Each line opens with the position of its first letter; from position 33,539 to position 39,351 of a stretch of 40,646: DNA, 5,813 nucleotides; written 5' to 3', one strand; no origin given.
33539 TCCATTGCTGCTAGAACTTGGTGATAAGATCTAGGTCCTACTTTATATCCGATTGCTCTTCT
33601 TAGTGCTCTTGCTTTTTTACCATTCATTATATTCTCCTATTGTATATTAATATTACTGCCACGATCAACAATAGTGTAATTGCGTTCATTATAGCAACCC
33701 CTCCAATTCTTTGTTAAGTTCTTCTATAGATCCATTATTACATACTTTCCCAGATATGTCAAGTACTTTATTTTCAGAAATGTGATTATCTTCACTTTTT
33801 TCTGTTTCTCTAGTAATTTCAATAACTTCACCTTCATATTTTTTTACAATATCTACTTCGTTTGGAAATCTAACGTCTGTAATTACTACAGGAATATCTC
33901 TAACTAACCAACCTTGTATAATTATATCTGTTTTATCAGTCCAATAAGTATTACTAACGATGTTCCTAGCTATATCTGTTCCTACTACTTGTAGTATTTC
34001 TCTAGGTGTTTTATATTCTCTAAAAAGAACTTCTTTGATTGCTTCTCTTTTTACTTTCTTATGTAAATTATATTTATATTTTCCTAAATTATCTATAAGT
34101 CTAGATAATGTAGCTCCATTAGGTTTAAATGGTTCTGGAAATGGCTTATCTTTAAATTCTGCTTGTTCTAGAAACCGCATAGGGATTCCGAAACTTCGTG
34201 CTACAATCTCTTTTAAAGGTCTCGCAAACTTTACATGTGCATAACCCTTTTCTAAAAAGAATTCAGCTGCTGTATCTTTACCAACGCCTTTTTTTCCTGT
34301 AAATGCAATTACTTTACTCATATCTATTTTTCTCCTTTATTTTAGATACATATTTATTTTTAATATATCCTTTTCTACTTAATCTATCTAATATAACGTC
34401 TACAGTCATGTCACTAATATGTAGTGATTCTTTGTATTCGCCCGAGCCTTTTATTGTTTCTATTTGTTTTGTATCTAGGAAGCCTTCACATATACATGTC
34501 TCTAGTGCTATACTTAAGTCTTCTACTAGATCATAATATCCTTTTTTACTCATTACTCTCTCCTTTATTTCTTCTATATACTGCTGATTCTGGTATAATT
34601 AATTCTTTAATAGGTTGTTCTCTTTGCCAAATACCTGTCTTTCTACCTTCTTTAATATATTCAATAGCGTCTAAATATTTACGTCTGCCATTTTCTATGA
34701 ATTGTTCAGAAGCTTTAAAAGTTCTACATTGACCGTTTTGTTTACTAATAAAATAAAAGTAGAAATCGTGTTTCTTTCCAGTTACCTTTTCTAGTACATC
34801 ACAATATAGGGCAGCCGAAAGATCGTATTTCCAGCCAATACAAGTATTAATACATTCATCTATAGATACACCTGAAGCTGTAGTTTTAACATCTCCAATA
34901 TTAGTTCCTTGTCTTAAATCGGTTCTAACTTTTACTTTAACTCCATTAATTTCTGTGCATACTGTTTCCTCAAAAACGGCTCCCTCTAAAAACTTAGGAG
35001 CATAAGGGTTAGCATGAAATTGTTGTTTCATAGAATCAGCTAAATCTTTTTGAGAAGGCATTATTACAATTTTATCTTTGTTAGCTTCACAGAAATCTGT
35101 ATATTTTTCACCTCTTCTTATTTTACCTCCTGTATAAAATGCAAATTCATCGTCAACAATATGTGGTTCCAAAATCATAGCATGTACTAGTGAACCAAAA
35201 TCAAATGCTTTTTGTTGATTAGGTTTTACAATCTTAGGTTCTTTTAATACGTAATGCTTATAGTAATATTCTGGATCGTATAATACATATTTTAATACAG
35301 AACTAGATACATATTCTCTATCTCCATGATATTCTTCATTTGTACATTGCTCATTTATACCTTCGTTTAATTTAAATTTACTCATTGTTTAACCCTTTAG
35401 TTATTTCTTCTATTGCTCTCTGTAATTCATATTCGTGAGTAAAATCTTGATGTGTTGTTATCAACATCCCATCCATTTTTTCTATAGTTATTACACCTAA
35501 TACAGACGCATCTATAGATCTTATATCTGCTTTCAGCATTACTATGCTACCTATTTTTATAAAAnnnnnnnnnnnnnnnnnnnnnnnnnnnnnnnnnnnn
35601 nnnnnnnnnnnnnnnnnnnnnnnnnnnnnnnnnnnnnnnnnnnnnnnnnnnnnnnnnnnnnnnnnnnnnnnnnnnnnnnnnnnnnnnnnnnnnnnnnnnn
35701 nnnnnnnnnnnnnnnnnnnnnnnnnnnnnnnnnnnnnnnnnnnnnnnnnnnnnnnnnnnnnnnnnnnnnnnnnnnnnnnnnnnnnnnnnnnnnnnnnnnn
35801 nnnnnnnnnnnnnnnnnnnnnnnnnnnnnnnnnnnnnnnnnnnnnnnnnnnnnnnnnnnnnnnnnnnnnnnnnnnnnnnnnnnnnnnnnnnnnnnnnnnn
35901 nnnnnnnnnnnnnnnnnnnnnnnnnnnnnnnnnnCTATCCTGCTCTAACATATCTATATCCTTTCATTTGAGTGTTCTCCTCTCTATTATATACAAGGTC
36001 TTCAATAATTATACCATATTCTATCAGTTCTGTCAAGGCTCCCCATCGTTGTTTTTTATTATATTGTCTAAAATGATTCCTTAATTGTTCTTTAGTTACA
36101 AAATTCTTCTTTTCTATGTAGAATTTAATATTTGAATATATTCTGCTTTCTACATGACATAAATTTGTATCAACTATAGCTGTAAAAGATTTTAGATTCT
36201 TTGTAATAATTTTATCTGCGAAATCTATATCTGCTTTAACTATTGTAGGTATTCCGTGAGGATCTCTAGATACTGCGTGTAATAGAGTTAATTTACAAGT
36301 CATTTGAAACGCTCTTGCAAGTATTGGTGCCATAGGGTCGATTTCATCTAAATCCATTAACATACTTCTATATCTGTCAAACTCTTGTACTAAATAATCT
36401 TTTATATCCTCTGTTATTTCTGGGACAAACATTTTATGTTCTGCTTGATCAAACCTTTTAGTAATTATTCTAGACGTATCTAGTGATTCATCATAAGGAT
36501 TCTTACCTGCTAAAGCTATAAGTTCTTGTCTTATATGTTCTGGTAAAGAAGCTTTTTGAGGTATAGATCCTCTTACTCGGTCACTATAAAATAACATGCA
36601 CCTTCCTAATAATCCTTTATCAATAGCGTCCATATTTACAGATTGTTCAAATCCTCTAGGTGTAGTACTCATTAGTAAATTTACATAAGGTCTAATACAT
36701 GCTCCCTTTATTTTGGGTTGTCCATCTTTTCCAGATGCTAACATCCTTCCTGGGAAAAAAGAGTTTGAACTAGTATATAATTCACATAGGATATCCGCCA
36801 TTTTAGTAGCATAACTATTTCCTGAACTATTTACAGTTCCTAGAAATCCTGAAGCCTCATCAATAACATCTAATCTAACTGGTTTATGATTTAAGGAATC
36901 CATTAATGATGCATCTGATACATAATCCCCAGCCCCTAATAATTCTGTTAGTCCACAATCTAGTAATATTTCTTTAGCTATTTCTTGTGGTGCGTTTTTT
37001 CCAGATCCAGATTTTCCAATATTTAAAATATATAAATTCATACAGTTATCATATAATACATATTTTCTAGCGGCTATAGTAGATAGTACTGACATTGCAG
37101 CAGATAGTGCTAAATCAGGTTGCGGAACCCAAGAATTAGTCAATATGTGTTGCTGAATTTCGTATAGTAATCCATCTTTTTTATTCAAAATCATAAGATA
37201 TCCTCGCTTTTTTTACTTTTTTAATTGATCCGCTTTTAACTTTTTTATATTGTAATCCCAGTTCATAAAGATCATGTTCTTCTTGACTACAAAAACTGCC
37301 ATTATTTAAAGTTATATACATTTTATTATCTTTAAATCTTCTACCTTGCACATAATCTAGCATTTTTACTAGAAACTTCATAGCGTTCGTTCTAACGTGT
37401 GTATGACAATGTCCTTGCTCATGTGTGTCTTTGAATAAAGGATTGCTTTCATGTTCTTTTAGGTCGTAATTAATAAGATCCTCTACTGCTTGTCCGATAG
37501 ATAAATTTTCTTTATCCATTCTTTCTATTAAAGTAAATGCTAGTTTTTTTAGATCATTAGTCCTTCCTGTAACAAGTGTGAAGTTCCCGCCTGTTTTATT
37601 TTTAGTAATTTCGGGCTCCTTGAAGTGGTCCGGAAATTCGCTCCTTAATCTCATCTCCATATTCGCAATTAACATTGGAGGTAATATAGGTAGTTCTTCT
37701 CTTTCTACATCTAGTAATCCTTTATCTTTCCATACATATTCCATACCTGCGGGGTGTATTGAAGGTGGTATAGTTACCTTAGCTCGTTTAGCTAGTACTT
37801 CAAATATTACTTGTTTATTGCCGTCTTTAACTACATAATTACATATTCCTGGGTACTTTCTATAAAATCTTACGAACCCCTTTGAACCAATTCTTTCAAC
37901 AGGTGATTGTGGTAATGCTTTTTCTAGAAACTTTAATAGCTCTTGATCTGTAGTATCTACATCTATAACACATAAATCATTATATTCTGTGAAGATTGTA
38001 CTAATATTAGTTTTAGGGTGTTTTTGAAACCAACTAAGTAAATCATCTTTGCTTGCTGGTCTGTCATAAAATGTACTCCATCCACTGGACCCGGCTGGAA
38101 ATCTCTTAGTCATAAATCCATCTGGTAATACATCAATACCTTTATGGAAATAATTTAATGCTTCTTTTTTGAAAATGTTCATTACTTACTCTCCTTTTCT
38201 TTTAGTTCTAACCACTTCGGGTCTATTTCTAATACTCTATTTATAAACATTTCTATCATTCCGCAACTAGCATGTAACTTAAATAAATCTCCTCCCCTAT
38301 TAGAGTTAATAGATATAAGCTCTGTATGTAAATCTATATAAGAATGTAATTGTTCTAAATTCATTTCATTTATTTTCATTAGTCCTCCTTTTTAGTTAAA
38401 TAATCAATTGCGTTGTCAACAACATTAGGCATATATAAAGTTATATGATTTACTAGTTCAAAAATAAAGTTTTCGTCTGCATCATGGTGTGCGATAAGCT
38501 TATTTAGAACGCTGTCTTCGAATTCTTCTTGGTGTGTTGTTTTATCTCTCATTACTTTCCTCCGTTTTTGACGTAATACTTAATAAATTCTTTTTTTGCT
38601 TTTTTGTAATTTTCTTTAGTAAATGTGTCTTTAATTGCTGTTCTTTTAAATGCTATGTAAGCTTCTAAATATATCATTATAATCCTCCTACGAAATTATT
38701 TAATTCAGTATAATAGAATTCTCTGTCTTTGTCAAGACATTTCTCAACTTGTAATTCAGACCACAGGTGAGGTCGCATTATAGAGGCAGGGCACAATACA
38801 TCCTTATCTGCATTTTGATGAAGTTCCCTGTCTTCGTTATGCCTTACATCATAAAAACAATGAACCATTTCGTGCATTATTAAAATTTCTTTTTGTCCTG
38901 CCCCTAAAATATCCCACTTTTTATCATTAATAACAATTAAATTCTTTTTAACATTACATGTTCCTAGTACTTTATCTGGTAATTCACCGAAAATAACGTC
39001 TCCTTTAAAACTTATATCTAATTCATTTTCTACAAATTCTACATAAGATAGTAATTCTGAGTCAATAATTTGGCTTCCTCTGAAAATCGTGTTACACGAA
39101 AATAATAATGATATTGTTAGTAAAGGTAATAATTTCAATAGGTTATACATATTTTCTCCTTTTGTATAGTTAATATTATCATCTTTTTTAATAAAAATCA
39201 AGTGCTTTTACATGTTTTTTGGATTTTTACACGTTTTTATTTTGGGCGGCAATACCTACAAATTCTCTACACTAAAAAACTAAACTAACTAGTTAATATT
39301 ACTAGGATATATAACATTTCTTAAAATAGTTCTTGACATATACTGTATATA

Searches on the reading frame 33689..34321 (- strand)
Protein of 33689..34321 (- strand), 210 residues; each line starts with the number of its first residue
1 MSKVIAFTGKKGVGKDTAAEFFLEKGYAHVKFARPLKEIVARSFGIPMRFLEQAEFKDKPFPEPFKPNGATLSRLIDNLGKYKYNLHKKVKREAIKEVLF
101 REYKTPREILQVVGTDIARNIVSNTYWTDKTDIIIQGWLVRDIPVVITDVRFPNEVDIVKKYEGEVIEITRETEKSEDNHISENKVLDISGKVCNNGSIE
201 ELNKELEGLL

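Call 58: search_protein_families(library=phrogs, proteins=[window:33689-34321:-], max_evalue=0.001)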
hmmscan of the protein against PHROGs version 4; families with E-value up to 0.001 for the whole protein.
window:33689-34321:- (210 aa): 2 families
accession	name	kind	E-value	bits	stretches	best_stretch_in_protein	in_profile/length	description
phrog_139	-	other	7.5e-44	151.5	1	1-206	82-256/342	deoxynucleoside monophosphate kinase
phrog_31701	-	unknown function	0.0006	21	0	1-41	11-53/89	-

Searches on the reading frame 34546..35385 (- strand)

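Call 11: search_protein_families(library=pfam, proteins=[window:34546-35385:-], max_evalue=0.01)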
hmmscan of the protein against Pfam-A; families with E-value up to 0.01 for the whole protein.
window:34546-35385:- (279 aa): 2 families
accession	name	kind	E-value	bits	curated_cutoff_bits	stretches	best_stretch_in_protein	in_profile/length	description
PF12684.13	DUF3799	-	1.8e-24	87.2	26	1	44-253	14-220/233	PDDEXK-like domain of unknown function (DUF3799)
PF12705.13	PDDEXK_1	-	0.0024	18.3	22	1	39-247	15-227/247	PD-(D/E)XK nuclease superfamily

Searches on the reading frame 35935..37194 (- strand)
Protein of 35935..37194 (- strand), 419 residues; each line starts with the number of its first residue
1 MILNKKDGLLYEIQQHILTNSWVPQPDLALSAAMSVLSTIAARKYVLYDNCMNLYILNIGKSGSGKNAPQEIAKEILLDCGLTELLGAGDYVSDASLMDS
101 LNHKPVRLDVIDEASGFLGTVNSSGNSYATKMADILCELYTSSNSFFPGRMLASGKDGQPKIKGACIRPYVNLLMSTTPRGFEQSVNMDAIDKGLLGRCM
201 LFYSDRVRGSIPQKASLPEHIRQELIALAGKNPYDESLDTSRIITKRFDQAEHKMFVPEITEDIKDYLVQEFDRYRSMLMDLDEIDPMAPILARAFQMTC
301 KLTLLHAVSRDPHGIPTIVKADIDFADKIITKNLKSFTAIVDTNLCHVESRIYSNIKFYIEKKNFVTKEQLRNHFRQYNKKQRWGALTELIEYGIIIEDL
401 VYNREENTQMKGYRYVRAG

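Call 11: search_protein_families(library=pfam, proteins=[window:35935-37194:-], max_evalue=0.01)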
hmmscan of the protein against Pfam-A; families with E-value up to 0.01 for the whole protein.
window:35935-37194:- (419 aa): 1 family
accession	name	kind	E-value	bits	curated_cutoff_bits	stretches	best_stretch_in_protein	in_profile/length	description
PF13148.11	DUF3987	-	1.5e-10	41.3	27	2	93-311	131-332/364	Protein of unknown function (DUF3987)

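Call 23: find_related_loci(query=window:35935-37194:-, collection=viral_contigs, flank=10000)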
Query window:35935-37194:- (419 aa) in viral_contigs; peptide patterns used: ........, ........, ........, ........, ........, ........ (x = any residue, [..] = any of these).
11 stretches matched a pattern; 1 encode a relative of the query (tblastn E <= 1e-3); 1 distinct loci.
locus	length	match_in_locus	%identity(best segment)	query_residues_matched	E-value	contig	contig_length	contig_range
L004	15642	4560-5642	38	8-384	1e-70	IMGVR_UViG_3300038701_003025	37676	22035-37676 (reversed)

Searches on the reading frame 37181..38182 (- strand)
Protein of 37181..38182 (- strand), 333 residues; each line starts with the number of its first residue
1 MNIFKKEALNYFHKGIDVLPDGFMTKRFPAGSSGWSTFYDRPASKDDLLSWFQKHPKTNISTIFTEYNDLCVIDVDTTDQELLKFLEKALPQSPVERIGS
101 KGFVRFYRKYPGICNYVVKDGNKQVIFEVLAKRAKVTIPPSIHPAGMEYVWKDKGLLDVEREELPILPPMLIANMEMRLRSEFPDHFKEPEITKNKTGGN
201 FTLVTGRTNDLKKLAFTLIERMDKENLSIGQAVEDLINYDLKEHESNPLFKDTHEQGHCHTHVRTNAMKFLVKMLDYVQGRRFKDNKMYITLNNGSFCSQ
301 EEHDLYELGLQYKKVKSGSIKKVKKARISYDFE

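Call 11: search_protein_families(library=pfam, proteins=[window:37181-38182:-], max_evalue=0.01)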
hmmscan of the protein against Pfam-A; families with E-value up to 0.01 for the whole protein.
window:37181-38182:- (333 aa): 1 family
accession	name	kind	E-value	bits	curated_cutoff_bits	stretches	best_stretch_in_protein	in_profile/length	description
PF09250.16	Prim-Pol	-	2.8e-13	51.1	22.8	1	8-167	1-155/158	Bifunctional DNA primase/polymerase, N-terminal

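Call 22: find_related_loci(query=window:37181-38182:-, collection=viral_contigs, flank=10000)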
Query window:37181-38182:- (333 aa) in viral_contigs; peptide patterns used: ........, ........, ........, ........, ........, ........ (x = any residue, [..] = any of these).
5 stretches matched a pattern, but none encodes a relative of the query by tblastn (E <= 1e-3).

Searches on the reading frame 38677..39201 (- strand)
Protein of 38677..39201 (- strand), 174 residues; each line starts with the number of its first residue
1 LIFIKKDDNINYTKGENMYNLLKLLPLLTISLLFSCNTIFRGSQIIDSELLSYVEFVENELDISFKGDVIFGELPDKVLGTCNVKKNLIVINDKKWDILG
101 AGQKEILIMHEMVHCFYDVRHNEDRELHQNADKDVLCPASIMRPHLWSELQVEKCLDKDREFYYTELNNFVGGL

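Call 11: search_protein_families(library=pfam, proteins=[window:38677-39201:-], max_evalue=0.01)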
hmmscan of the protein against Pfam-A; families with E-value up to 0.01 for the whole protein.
window:38677-39201:- (174 aa): 1 family
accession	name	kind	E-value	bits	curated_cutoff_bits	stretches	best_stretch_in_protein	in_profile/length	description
PF18894.6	PhageMetallopep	-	0.00031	21.3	23.7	1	85-120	63-97/134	Putative phage metallopeptidase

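Call 58: search_protein_families(library=phrogs, proteins=[window:38677-39201:-], max_evalue=0.001)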
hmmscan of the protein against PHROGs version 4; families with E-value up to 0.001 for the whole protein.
window:38677-39201:- (174 aa): 1 family
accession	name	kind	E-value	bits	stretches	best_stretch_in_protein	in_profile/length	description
phrog_1233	-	unknown function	0.00083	19.6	0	76-120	34-77/306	-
